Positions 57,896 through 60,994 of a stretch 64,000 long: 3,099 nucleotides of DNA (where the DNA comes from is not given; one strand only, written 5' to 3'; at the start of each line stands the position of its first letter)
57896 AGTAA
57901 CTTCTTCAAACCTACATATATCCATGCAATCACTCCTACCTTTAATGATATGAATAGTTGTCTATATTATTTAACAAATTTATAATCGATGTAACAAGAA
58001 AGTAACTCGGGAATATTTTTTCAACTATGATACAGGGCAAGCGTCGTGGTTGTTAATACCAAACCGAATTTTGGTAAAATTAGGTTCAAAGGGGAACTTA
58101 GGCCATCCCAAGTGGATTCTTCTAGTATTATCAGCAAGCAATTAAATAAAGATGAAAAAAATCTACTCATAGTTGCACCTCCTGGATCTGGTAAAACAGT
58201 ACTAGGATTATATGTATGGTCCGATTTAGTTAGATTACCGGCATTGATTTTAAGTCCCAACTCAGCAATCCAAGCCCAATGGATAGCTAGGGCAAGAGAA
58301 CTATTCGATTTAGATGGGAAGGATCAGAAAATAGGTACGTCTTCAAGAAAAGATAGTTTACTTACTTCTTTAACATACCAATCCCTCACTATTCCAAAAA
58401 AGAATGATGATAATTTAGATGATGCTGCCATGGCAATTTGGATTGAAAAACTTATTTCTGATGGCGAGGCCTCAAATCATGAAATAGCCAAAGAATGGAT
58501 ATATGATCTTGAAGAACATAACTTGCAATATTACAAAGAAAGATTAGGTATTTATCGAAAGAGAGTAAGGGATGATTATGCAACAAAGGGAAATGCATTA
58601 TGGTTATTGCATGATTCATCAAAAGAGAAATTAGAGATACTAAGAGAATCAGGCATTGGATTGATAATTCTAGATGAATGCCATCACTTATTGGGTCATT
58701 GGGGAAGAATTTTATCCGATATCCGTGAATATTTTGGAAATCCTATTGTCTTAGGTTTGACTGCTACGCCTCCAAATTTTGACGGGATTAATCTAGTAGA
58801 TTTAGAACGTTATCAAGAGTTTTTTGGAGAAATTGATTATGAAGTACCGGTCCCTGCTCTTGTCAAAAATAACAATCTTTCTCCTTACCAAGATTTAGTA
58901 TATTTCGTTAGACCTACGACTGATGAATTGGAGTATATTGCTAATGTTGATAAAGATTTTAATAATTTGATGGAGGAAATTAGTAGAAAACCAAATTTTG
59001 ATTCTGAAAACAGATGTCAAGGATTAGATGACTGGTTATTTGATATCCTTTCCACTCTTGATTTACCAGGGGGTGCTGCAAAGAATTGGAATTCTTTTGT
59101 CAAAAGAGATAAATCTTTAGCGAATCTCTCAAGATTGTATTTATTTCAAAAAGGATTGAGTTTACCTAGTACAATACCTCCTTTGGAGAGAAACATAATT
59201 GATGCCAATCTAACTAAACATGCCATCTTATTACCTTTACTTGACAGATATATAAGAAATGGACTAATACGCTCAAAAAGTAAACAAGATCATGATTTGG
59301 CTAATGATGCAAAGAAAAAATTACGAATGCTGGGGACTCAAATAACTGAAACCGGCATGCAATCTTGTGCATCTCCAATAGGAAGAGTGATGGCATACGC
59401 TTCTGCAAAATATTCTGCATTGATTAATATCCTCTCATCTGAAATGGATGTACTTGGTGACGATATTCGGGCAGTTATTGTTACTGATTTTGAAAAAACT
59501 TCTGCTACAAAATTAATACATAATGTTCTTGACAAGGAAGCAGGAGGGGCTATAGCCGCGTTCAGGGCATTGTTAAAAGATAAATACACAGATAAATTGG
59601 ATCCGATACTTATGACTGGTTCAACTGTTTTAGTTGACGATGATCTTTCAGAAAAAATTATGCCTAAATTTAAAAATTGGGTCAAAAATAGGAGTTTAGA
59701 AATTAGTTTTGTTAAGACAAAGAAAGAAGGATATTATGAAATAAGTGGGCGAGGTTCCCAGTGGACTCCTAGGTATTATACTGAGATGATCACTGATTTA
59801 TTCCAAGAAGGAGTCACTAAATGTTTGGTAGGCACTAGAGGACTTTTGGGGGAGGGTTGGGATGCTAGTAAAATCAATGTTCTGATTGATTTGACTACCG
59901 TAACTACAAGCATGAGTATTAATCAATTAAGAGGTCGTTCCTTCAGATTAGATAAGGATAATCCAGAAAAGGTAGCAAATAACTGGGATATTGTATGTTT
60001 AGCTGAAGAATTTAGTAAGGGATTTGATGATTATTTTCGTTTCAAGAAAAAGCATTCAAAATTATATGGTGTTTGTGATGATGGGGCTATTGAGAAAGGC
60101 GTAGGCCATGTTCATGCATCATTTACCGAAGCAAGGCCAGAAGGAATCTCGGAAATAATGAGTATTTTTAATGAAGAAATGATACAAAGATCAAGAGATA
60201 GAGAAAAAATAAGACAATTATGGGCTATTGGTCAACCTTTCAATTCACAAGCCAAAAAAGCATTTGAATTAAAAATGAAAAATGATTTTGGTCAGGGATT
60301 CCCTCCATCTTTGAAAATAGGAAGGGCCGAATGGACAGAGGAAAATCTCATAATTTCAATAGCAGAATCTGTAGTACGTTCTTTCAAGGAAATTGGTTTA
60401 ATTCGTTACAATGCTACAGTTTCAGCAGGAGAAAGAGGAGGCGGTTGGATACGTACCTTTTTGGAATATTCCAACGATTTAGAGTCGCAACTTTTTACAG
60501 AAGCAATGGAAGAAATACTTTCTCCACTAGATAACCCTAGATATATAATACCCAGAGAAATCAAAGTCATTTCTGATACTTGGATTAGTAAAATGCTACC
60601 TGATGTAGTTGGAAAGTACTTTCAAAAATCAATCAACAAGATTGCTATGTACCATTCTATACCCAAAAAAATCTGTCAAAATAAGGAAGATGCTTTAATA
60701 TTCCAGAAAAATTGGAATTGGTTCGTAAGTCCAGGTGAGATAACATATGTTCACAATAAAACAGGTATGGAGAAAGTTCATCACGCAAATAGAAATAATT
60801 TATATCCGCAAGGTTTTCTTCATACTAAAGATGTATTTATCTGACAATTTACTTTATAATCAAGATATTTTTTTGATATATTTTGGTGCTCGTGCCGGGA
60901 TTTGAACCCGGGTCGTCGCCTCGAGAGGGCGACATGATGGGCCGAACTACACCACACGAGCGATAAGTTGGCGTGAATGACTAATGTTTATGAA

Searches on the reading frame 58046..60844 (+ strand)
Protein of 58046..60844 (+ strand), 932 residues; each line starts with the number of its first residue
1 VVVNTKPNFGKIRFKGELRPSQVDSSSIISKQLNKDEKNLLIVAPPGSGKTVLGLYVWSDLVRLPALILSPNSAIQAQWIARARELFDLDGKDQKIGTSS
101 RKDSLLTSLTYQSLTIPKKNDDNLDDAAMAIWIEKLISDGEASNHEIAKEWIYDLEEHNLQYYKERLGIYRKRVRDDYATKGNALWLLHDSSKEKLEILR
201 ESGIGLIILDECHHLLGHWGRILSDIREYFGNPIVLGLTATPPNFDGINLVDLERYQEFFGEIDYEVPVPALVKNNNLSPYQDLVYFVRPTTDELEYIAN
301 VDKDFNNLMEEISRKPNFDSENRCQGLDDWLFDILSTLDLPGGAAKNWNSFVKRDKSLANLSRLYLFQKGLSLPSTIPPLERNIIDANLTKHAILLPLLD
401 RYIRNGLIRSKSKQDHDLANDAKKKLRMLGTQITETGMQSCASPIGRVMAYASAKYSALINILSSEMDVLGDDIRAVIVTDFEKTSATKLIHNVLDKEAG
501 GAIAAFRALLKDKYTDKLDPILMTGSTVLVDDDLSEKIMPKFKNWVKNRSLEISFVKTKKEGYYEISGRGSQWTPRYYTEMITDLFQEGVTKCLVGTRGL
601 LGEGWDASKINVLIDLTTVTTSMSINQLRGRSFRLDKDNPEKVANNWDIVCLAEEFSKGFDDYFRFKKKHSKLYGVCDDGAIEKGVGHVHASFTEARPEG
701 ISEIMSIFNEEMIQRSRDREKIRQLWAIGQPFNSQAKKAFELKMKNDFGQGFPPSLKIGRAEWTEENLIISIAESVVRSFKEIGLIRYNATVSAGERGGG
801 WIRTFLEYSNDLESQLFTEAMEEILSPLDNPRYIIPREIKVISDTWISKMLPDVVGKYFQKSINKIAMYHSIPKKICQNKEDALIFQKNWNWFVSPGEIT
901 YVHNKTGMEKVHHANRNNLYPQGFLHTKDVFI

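Call 5: search_protein_families(library=pfam, proteins=[window:58046-60844:+], max_evalue=0.001)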
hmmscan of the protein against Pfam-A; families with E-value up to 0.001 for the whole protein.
window:58046-60844:+ (932 aa): 2 families
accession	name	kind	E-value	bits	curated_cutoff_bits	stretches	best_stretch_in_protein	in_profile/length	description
PF04851.21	ResIII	-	5.1e-17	62.7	22.5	1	17-243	3-163/164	Type III restriction enzyme, res subunit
PF00270.35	DEAD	-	5.2e-09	36.5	26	0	33-101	12-85/167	DEAD/DEAH box helicase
